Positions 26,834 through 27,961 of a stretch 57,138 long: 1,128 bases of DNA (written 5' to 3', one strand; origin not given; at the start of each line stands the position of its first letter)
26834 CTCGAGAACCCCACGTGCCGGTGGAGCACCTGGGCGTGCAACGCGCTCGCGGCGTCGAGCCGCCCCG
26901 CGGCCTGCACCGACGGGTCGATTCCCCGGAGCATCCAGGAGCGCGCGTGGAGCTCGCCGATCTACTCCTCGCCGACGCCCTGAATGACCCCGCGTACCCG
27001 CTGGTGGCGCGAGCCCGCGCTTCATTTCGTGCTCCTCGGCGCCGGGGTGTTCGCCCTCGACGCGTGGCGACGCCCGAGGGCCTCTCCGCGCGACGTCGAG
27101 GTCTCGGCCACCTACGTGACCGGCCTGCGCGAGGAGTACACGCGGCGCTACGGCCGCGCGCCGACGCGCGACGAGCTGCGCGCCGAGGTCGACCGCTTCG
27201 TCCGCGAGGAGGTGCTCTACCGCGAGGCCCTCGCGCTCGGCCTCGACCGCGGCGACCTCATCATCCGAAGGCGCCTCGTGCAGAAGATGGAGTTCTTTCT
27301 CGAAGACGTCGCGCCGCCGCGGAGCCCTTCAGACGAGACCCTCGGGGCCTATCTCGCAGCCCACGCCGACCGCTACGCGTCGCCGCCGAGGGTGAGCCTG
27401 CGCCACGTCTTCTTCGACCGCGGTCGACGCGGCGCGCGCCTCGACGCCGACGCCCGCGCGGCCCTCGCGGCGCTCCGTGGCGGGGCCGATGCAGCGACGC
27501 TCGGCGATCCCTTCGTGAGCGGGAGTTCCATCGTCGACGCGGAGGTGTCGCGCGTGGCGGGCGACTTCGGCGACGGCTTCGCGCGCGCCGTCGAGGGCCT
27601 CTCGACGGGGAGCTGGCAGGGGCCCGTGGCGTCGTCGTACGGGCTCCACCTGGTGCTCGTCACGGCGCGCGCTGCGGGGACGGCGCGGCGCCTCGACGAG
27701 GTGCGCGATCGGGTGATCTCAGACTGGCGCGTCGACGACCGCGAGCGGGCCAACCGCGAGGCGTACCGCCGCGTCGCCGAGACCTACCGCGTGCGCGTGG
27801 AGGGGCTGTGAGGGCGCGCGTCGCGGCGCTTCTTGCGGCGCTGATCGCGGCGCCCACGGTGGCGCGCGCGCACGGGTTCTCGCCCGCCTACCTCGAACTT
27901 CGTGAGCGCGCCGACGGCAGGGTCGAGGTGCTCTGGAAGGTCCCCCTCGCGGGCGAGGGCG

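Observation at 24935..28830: DUF3604 lipoprotein, parvulin-like protein and HupE/UreJ transporter form an overlapping-stop/start operon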

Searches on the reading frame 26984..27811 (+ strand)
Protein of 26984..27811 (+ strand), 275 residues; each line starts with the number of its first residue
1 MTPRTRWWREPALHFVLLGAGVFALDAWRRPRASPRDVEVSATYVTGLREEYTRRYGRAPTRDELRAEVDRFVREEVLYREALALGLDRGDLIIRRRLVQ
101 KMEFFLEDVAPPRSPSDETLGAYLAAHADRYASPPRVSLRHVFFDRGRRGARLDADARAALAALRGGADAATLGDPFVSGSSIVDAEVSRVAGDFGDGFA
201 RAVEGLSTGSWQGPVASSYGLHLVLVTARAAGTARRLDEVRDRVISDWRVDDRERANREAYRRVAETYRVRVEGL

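Call 3: search_protein_families(library=pfam, proteins=[window:26984-27811:+], max_evalue=0.01)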
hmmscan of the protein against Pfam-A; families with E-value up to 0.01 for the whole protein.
window:26984-27811:+ (275 aa): 1 family
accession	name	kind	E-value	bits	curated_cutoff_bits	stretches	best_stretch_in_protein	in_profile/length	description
PF13145.12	Rotamase_2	-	2.3e-13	51.4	27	1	115-242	1-121/121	PPIC-type PPIASE domain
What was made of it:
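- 26984..27811 (+): Parvulin-like protein, 275 aa: N-terminal membrane anchor, a conserved helical segment, and a Rotamase_2 domain. PF13145 E=2.3e-13, residues 115-242 (call 3).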

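Call 4: search_protein_families(library=ncbifam, proteins=[window:26984-27811:+], max_evalue=0.01)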
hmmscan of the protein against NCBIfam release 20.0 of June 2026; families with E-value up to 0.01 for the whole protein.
window:26984-27811:+ (275 aa): 1 family
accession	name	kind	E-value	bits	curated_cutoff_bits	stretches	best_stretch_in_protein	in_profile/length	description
NF000809.0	PRK00059.1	equivalog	0.00043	19.8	303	1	134-255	194-313/336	peptidylprolyl isomerase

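Call 20: find_homologous_proteins(query=window:26984-27811:+, max_evalue=0.00001)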
Query window:26984-27811:+ (275 aa): 1050 proteins with E <= 0.00001 among 8000 candidates; the best 120 are listed.
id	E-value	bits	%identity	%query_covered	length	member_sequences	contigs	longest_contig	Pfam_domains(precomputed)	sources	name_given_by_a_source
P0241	2.0e-169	580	98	100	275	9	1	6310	PF13145.13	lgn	-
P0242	1.5e-130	453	77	100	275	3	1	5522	PF13145.13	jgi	jgi:peptidyl-prolyl cis-trans isomerase C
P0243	4.7e-122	425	72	100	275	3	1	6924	PF13145.13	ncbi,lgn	-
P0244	4.4e-116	405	69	100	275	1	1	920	PF13145.13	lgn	-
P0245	1.4e-98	348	64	100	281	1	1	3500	PF13145.13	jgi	-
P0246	5.0e-91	323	61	99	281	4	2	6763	PF13145.13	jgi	jgi:hypothetical protein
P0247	1.0e-86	309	56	97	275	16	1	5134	PF13145.13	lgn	-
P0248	1.2e-86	309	62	100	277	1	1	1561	PF13145.13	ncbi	-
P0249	1.7e-86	308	61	99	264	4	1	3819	PF13145.13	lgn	-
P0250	4.8e-85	303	61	97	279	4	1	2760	PF13145.13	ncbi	-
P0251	1.2e-72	263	53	99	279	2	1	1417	PF13145.13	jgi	jgi:hypothetical protein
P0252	1.6e-72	262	50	97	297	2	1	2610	PF13145.13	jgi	jgi:peptidyl-prolyl cis-trans isomerase C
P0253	3.8e-72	261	54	97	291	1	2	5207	PF13145.13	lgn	-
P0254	4.6e-72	261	54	96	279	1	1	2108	PF13145.13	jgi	jgi:peptidyl-prolyl cis-trans isomerase C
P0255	9.7e-72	260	52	100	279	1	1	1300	PF13145.13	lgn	-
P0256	2.2e-71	259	54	98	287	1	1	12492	PF13145.13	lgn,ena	-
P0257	2.8e-71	258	49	100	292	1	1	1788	PF13145.13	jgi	jgi:peptidyl-prolyl cis-trans isomerase C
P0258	3.0e-71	258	52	99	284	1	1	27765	PF13145.13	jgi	jgi:peptidyl-prolyl cis-trans isomerase C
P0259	1.2e-70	256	49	97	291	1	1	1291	PF13145.13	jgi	jgi:peptidyl-prolyl cis-trans isomerase C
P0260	2.6e-70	255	46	98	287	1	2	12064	PF13145.13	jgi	jgi:peptidyl-prolyl cis-trans isomerase C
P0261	6.4e-70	254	53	88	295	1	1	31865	PF13145.13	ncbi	-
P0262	6.9e-70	254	49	98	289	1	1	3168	PF13145.13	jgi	jgi:peptidyl-prolyl cis-trans isomerase C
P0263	1.1e-69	253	51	100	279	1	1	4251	PF13145.13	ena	-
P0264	3.1e-69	252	52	97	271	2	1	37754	PF13145.13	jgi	jgi:hypothetical protein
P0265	3.5e-69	251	50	98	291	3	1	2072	PF13145.13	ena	-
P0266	6.0e-69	251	49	98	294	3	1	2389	PF13145.13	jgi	jgi:peptidyl-prolyl cis-trans isomerase C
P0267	6.4e-69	250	52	96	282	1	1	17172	PF13145.13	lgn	-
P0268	9.5e-69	250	48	100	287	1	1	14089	PF13145.13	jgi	jgi:peptidyl-prolyl cis-trans isomerase C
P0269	1.2e-68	250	48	96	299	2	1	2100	PF13145.13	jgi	-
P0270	1.3e-68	249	49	97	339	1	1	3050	PF13145.13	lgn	-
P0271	1.8e-68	249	54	95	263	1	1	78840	PF13145.13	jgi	jgi:hypothetical protein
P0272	1.9e-68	249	49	99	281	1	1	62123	PF13145.13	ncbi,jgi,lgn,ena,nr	ncbi:MAG TPA: peptidylprolyl isomerase [Candidatus Binatia bacterium]|nr:peptidylprolyl isomerase [C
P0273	2.0e-68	249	48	98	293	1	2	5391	PF13145.13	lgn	-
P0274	2.3e-68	249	53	97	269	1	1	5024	PF13145.13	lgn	-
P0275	2.7e-68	248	50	98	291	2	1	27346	PF13145.13,PF00639.28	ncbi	ncbi:MAG: peptidyl-prolyl cis-trans isomerase [Candidatus Binatia bacterium]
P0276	6.5e-68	247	48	99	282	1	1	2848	PF13145.13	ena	-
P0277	6.6e-68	247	49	97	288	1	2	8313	PF13145.13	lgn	-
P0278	2.1e-67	246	49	97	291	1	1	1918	PF13145.13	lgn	-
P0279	6.3e-67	244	47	97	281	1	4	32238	PF13145.13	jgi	jgi:peptidyl-prolyl cis-trans isomerase C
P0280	1.1e-66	243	50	97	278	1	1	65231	PF13145.13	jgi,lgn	jgi:hypothetical protein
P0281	1.5e-66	243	49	97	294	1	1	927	PF13145.13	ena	-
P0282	1.7e-66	243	48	98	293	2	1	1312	PF13145.13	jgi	-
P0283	5.1e-66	241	47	92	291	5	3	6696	PF13145.13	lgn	-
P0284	7.7e-66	240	47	98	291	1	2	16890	PF13145.13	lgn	-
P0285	1.1e-65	240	47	100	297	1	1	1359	PF13145.13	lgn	-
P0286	1.2e-65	240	49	96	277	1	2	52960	PF13145.13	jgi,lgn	jgi:hypothetical protein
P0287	1.6e-65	239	49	96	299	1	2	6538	PF13145.13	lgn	-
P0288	2.1e-65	239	48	96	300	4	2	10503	PF13145.13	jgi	-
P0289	2.8e-65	239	51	98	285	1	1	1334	PF13145.13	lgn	-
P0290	3.3e-65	238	51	89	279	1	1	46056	PF13145.13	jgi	jgi:peptidyl-prolyl cis-trans isomerase C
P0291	5.6e-65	238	50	97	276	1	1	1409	PF13145.13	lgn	-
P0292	1.3e-64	236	47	98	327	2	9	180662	PF13145.13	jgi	-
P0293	1.9e-64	236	48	99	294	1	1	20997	PF13145.13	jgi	jgi:peptidyl-prolyl cis-trans isomerase C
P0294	2.0e-64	236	48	97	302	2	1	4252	PF13145.13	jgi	jgi:hypothetical protein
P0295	2.1e-64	236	47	96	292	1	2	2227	PF13145.13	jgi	-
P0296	2.5e-64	235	48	98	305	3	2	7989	PF13145.13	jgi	jgi:peptidyl-prolyl cis-trans isomerase C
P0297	5.4e-64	234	50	97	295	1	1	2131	PF13145.13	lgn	-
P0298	6.3e-64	234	47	96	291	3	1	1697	PF13145.13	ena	-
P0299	2.2e-63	232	46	90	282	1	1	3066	PF13145.13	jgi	jgi:hypothetical protein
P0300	2.3e-63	232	49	98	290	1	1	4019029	PF13145.13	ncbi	ncbi:MAG: peptidylprolyl isomerase [Minicystis sp.]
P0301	2.3e-63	232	45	97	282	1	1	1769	PF13145.13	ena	-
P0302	4.2e-63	231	49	88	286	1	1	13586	PF13145.13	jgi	jgi:hypothetical protein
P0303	4.6e-63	231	47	97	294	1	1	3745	PF13145.13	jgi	jgi:hypothetical protein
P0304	5.2e-63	231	49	98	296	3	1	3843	PF13145.13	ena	-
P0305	6.3e-63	231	48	98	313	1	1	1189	PF13145.13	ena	-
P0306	6.9e-63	231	46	100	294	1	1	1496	PF13145.13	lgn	-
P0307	7.4e-63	231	48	95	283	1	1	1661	PF13145.13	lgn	-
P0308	7.6e-63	231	50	97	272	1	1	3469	PF13145.13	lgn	-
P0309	7.9e-63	231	47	98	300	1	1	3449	PF13145.13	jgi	jgi:peptidyl-prolyl cis-trans isomerase C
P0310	7.9e-63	231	48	97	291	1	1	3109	PF13145.13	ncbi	ncbi:MAG: peptidylprolyl isomerase, partial [Minicystis sp.]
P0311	2.2e-62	229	46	95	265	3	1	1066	PF13145.13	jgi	jgi:hypothetical protein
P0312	2.9e-62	229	46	96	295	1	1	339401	PF13145.13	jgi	jgi:hypothetical protein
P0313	3.0e-62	229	47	98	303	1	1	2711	PF13145.13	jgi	jgi:peptidyl-prolyl cis-trans isomerase C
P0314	3.5e-62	228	45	96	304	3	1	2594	PF13145.13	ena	-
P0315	3.6e-62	228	49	97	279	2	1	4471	PF13145.13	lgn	-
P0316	4.8e-62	228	50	97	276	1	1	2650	PF13145.13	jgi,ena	-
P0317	5.0e-62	228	45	98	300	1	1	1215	PF13145.13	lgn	-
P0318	5.1e-62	228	44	97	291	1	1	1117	PF13145.13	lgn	-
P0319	5.1e-62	228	46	90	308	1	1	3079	PF13145.13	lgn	-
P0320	5.5e-62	228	47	97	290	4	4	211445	PF13145.13,PF00639.28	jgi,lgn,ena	-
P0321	5.6e-62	228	47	97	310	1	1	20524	PF13145.13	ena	-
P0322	6.8e-62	227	46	98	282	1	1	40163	PF13145.13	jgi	jgi:hypothetical protein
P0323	6.9e-62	227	47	96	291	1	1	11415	PF13145.13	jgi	jgi:hypothetical protein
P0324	1.1e-61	227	49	97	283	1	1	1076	PF13145.13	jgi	jgi:hypothetical protein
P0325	1.1e-61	227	47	97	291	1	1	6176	PF13145.13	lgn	-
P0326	1.3e-61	227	46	96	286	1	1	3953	PF13145.13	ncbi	-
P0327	1.4e-61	226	46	97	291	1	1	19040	PF13145.13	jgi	jgi:peptidyl-prolyl cis-trans isomerase C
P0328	1.4e-61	226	47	96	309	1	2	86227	PF13145.13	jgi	jgi:peptidyl-prolyl cis-trans isomerase C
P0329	1.7e-61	226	44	97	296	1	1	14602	PF13145.13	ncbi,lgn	-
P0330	2.0e-61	226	46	98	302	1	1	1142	PF13145.13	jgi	jgi:hypothetical protein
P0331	2.1e-61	226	46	100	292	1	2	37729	PF13145.13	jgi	jgi:peptidyl-prolyl cis-trans isomerase C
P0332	2.7e-61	226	45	98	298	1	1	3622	PF13145.13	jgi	jgi:peptidyl-prolyl cis-trans isomerase C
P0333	2.7e-61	226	44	97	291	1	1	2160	PF13145.13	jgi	jgi:peptidyl-prolyl cis-trans isomerase C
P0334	4.3e-61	225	46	96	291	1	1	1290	PF13145.13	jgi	jgi:hypothetical protein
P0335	6.4e-61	224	46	96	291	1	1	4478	PF13145.13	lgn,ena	-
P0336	6.7e-61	224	46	98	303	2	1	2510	PF13145.13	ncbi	-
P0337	8.7e-61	224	44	98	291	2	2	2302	PF13145.13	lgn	-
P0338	9.4e-61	224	49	88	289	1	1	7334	PF13145.13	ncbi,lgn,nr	ncbi:MAG: peptidyl-prolyl cis-trans isomerase [Deltaproteobacteria bacterium]|nr:peptidyl-prolyl cis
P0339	1.3e-60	223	48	99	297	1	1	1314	PF13145.13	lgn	-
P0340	1.5e-60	223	48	97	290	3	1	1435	PF13145.13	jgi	jgi:peptidyl-prolyl cis-trans isomerase C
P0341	1.6e-60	223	48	97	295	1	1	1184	PF13145.13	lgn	-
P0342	1.6e-60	223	48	89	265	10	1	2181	PF13145.13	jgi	jgi:hypothetical protein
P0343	1.9e-60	223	46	97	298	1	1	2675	PF13145.13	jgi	jgi:hypothetical protein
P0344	2.0e-60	223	45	97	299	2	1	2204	PF13145.13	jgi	jgi:peptidyl-prolyl cis-trans isomerase C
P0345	2.2e-60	223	47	97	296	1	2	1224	PF13145.13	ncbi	-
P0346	2.2e-60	222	45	97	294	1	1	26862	PF13145.13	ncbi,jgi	-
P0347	2.8e-60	222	51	97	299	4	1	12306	PF13145.13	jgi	jgi:peptidyl-prolyl cis-trans isomerase C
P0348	2.9e-60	222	51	97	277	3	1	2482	PF13145.13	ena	-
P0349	3.0e-60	222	43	97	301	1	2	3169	PF13145.13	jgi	jgi:peptidyl-prolyl cis-trans isomerase C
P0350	6.9e-60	221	48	97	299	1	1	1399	PF13145.13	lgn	-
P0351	8.3e-60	221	47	95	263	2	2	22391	PF13145.13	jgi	jgi:hypothetical protein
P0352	8.9e-60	221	51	97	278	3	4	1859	PF13145.13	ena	-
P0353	9.0e-60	221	48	96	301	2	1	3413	PF13145.13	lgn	-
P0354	9.7e-60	220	46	98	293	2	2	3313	PF13145.13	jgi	jgi:hypothetical protein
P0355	1.3e-59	220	45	96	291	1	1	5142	PF13145.13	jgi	jgi:hypothetical protein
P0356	1.4e-59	220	51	97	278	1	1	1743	PF13145.13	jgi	jgi:peptidyl-prolyl cis-trans isomerase C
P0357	1.5e-59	220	44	97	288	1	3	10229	PF13145.13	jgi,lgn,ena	-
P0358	1.7e-59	220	45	98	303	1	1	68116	PF13145.13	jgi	jgi:peptidyl-prolyl cis-trans isomerase C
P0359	1.8e-59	219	47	98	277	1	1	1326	PF13145.13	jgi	jgi:hypothetical protein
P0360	1.9e-59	219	46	96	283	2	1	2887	PF13145.13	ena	-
